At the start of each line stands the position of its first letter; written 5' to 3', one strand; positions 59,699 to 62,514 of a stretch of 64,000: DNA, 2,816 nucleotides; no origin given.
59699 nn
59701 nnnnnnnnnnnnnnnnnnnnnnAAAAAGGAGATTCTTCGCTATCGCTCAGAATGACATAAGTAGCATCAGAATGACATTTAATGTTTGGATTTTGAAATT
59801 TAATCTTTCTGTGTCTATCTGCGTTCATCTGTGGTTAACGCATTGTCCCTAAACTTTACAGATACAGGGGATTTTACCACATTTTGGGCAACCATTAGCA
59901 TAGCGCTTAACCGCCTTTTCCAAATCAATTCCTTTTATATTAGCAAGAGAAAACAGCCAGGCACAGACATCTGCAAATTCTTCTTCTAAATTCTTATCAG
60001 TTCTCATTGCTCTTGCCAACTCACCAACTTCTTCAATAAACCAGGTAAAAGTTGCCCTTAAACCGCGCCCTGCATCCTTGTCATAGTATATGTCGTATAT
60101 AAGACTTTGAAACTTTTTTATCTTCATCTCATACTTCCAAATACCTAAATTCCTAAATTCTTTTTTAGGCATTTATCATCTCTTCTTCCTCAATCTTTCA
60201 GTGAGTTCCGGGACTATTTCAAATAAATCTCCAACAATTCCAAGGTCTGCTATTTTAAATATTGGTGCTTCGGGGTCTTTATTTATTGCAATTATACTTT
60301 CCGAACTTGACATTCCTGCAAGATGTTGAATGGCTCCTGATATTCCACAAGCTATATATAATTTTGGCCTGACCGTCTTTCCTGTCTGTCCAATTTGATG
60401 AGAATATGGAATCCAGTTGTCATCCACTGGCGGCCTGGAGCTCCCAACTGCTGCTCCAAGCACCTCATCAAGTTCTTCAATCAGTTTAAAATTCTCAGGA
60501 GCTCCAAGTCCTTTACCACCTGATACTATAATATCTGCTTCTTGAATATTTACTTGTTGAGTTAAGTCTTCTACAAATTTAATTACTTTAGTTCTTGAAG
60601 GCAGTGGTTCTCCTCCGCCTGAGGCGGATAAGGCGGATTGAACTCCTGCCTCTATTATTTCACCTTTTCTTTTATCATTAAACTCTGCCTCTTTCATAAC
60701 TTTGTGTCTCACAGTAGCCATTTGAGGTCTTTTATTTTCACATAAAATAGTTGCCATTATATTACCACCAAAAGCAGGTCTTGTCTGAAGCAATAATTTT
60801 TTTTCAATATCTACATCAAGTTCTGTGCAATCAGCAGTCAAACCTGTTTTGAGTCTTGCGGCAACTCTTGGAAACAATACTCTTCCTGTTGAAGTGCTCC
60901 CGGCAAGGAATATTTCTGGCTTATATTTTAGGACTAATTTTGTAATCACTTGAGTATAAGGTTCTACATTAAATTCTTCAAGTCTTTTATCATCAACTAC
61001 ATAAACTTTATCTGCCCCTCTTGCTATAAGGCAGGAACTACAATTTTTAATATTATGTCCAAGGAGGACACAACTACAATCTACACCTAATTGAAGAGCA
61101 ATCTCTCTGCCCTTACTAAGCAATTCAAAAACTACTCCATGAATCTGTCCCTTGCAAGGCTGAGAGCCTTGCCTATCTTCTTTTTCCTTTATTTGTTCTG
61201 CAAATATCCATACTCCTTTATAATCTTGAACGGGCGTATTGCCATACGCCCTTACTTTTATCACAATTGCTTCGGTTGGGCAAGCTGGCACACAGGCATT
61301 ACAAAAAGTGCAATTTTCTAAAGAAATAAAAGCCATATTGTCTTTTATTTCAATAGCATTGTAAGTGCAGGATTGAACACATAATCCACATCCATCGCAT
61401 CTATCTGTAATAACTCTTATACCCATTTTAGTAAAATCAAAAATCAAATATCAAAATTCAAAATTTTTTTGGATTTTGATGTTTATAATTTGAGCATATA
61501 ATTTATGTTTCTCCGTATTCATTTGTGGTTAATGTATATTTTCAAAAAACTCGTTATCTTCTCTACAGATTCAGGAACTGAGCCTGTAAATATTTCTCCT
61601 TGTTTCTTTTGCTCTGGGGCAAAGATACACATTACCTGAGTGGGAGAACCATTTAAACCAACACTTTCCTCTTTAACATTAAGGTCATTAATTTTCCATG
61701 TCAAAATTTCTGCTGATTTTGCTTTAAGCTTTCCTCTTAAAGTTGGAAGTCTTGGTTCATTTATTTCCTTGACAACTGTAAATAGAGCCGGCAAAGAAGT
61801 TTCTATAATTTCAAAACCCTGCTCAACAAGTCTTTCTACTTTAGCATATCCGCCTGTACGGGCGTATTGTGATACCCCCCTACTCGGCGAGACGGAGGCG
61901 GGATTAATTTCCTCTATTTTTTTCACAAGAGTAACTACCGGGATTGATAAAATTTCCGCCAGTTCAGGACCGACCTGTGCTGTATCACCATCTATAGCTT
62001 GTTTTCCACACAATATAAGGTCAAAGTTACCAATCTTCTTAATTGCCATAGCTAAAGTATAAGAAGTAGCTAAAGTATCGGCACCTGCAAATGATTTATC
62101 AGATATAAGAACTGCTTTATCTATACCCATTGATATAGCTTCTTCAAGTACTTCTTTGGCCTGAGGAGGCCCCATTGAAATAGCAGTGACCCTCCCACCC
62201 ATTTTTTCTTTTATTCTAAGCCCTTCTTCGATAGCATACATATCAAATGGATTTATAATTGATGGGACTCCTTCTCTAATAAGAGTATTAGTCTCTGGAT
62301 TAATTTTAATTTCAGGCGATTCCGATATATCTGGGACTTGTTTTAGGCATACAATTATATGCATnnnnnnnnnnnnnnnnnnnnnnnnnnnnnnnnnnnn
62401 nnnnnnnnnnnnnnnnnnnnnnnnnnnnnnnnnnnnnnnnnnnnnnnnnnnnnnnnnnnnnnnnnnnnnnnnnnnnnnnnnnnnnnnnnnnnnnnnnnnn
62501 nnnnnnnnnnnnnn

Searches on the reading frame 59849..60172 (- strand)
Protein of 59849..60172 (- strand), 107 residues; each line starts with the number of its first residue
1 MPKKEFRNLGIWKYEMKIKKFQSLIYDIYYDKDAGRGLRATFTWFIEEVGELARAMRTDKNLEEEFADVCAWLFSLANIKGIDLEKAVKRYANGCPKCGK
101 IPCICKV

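Call 50: search_protein_families(library=pfam, proteins=[window:59849-60172:-], max_evalue=0.00001)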
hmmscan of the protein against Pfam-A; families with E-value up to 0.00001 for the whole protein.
window:59849-60172:- (107 aa): 1 family
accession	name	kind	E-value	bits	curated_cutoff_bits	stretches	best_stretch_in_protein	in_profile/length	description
PF03819.22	MazG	-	9.9e-10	39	22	1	40-91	5-62/74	MazG nucleotide pyrophosphohydrolase domain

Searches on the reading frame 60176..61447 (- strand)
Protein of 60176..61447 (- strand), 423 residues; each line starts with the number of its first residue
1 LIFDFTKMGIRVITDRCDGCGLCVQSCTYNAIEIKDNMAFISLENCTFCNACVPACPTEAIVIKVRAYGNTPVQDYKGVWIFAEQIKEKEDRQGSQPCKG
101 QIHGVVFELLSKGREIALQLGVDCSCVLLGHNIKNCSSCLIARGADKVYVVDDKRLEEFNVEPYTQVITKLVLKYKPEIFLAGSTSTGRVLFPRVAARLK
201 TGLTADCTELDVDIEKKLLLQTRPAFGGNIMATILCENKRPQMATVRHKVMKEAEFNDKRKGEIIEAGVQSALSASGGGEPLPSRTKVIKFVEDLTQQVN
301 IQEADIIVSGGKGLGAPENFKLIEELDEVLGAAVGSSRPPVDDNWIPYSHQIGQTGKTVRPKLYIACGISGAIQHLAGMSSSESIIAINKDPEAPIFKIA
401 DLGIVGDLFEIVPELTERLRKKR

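Call 15: search_protein_families(library=pfam, proteins=[window:60176-61447:-])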
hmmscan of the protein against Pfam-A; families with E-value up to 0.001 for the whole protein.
window:60176-61447:- (423 aa): 12 families
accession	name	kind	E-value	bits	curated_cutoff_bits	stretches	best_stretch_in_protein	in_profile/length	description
PF01012.27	ETF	-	1.5e-45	155.7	26.7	1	99-268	10-177/181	Electron transfer flavoprotein domain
PF00766.25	ETF_alpha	-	1e-36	125.2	27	1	300-380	1-81/81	Electron transfer flavoprotein FAD-binding domain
PF00037.32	Fer4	-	1.7e-13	50.2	21.1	2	41-61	3-23/24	4Fe-4S binding domain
PF12838.12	Fer4_7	-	1.1e-08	35.9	27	1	16-60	1-52/52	4Fe-4S dicluster domain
PF13187.11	Fer4_9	-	3.3e-08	33.9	27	1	16-61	1-52/52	4Fe-4S dicluster domain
PF13237.11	Fer4_10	-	1.2e-07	32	25.5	1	11-57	3-53/53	4Fe-4S dicluster domain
PF12837.12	Fer4_6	-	1.3e-07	31.7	25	1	10-32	2-24/24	4Fe-4S binding domain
PF14697.11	Fer4_21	-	7e-07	29.7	35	1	13-61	4-57/59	4Fe-4S dicluster domain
PF13484.11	Fer4_16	-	1.4e-05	26.2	30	0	45-66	1-21/66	4Fe-4S double cluster binding domain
PF12797.12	Fer4_2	-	3.3e-05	24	24.5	0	11-28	4-21/22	4Fe-4S binding domain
PF25160.1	LdpA_Fe-S-bd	-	5.5e-05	23.3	27.6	0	11-35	22-46/49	LdpA Fe-S cluster-binding domain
PF12800.12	Fer4_4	-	0.00059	20.4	24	0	14-29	1-16/17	4Fe-4S binding domain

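Call 52: search_solved_structures(query=window:60179-61447:-, show_alignments=1, max_evalue=1e-20)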
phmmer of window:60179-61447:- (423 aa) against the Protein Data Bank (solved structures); distinct sequences matched with E-value up to 1e-20: 15.
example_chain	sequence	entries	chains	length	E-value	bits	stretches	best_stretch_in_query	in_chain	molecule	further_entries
6fah_A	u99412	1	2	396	1.3e-113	383.2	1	8-421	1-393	Caffeyl-CoA reductase-Etf complex subunit CarE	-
7koe_B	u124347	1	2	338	2e-89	303.6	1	100-421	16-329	Electron transfer flavoprotein, alpha subunit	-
5ol2_A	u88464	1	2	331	1.2e-88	301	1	102-419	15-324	Electron transfer flavoprotein large subunit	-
4kpu_A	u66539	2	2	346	6.4e-80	272.3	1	98-420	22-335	Electron transfer flavoprotein alpha subunit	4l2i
7qh2_A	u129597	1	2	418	6.7e-79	268.9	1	9-417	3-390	Lactate dehydrogenase (NAD(+),ferredoxin) subunit LctC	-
1efv_A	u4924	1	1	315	6.8e-50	173.3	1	117-422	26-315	ELECTRON TRANSFER FLAVOPROTEIN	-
1t9g_R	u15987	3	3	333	8.1e-50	173.1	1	117-422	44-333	Electron transfer flavoprotein alpha-subunit, mitochondrial | Electron transfer flavoprotein alpha-subunit, mitochondrial precursor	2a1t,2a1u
1efp_A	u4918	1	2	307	4.9e-46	160.7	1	140-419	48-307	PROTEIN (ELECTRON TRANSFER FLAVOPROTEIN)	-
5ow0_A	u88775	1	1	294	1.1e-36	129.9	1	277-420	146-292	Electron transfer flavoprotein, alpha subunit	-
3ih5_A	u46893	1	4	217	1.9e-32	115.9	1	100-271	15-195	Electron transfer flavoprotein alpha-subunit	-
1o94_D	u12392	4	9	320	2.1e-30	109.2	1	129-419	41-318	ELECTRON TRANSFER FLAVOPROTEIN ALPHA-SUBUNIT | ELECTRON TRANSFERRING FLAVOPROTEIN ALPHA-SUBUNIT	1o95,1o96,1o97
3clu_D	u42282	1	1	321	5.6e-30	107.8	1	129-419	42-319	Electron transfer flavoprotein subunit alpha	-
3clt_D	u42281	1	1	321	1.1e-29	106.8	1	129-419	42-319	Electron transfer flavoprotein subunit alpha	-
3clr_D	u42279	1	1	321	1.5e-29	106.4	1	129-419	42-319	Electron transfer flavoprotein subunit alpha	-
3cls_D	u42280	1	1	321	2.7e-29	105.5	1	129-419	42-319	Electron transfer flavoprotein subunit alpha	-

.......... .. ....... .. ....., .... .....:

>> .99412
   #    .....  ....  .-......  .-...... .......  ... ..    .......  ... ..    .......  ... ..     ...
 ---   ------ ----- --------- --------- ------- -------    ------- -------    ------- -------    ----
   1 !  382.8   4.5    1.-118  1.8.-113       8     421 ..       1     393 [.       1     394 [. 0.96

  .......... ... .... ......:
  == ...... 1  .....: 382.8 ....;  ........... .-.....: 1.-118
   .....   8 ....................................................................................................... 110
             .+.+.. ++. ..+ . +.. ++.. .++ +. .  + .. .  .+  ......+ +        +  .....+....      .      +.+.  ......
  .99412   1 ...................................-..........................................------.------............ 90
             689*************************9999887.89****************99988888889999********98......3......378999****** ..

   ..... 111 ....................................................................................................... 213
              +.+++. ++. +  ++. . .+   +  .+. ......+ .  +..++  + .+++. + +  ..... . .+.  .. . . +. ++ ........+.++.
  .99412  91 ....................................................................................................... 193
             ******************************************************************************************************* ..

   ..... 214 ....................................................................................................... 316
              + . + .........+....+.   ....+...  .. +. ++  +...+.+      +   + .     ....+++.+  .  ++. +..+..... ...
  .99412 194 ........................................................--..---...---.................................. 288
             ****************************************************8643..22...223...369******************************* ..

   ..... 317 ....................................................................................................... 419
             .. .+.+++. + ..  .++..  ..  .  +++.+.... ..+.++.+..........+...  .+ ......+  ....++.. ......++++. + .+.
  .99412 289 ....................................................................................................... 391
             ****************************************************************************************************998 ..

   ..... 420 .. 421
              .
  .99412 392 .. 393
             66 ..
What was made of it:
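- EtfA, +8 aa at the palindrome against 6fah (call 52).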

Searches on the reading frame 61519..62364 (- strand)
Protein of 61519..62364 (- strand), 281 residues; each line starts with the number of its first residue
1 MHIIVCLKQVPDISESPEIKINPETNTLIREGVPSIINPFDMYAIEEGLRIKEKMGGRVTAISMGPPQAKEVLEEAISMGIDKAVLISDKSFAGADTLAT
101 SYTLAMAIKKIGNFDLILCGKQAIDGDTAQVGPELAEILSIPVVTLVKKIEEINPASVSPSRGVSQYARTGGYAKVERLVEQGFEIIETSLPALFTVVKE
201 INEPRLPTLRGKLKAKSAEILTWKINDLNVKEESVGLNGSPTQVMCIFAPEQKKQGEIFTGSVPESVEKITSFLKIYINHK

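Call 50: search_protein_families(library=pfam, proteins=[window:61519-62364:-], max_evalue=0.00001)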
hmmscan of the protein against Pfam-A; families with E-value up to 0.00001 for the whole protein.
window:61519-62364:- (281 aa): 1 family
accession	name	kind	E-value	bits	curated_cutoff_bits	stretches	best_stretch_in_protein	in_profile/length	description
PF01012.27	ETF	-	4.3e-46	157.4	26.7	1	26-227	2-180/181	Electron transfer flavoprotein domain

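Call 54: find_encoding_contigs(protein=window:61519-62364:-, flank=10000, max_places=2)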
Protein window:61519-62364:- (281 aa): 3 contigs read that carry it; 2 places shown.
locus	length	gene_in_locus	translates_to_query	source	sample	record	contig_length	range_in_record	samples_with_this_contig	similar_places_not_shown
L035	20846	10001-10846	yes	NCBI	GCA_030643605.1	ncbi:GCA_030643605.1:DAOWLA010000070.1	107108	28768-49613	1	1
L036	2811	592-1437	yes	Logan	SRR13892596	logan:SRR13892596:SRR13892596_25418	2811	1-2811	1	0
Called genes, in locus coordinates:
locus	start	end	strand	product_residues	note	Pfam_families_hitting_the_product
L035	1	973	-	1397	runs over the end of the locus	PF04997:RNA_pol_Rpb1_1, PF00623:RNA_pol_Rpb1_2, PF04983:RNA_pol_Rpb1_3, PF05000:RNA_pol_Rpb1_4, PF04998:RNA_pol_Rpb1_5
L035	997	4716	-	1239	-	PF04563:RNA_pol_Rpb2_1, PF04561:RNA_pol_Rpb2_2, PF04565:RNA_pol_Rpb2_3, PF10385:RNA_pol_Rpb2_45, PF00562:RNA_pol_Rpb2_6, PF04560:RNA_pol_Rpb2_7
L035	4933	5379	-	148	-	PF16320:Ribosomal_L12_N, PF00542:Ribosomal_L12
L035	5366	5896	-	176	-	PF00466:Ribosomal_L10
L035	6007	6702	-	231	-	PF00687:Ribosomal_L1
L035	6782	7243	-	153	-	PF03946:Ribosomal_L11_N, PF00298:Ribosomal_L11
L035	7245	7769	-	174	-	PF02357:NusG, PF00467:KOW (weak)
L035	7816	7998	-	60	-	PF00584:SecE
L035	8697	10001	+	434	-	PF01676:Metalloenzyme, PF10143:PhosphMutase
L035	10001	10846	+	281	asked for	PF01012:ETF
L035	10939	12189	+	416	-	PF00037:Fer4 (weak), PF12838:Fer4_7, PF13187:Fer4_9, PF13237:Fer4_10, PF14697:Fer4_21 (weak), PF00037:Fer4 (weak), PF01012:ETF, PF00766:ETF_alpha, +2 more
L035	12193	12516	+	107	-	PF03819:MazG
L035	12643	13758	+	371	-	PF03462:PCRF, PF00472:RF-1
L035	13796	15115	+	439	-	PF11013:DUF2851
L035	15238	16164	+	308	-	PF01555:N6_N4_Mtase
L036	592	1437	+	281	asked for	PF01012:ETF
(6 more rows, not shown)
